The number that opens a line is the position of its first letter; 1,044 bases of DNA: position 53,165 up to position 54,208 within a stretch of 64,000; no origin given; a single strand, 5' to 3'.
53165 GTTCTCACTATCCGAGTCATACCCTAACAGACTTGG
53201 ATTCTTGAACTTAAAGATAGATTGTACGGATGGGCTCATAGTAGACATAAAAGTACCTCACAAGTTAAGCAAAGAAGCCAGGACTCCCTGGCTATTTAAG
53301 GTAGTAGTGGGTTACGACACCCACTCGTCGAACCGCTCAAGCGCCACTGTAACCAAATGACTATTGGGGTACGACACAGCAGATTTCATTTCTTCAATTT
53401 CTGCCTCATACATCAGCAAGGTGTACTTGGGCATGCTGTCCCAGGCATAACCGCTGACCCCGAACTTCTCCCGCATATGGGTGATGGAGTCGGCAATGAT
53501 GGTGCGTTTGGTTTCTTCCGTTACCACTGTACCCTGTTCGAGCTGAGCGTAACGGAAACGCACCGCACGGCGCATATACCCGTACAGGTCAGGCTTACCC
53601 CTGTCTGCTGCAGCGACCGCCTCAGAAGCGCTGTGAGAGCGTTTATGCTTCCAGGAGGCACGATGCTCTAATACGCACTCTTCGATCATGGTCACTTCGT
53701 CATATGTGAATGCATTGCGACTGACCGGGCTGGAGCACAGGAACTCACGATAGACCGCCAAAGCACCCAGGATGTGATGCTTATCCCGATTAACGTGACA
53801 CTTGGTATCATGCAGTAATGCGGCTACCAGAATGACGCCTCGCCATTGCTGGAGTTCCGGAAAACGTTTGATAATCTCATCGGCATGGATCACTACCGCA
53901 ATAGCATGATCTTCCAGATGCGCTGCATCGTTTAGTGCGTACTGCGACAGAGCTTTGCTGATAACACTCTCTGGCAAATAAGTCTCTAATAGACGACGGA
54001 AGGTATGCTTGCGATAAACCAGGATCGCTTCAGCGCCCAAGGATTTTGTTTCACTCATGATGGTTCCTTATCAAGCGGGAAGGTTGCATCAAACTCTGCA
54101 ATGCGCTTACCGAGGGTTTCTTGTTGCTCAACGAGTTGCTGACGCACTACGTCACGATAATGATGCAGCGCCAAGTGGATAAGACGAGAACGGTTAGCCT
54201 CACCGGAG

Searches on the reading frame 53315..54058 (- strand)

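Call 56: search_protein_families(library=phrogs, proteins=[window:53315-54058:-], max_evalue=0.001)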
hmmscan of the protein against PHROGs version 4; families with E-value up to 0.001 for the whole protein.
window:53315-54058:- (248 aa): 1 family
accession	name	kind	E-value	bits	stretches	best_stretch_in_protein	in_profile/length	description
phrog_3921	-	unknown function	4.7e-44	151.4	1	27-231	9-207/227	-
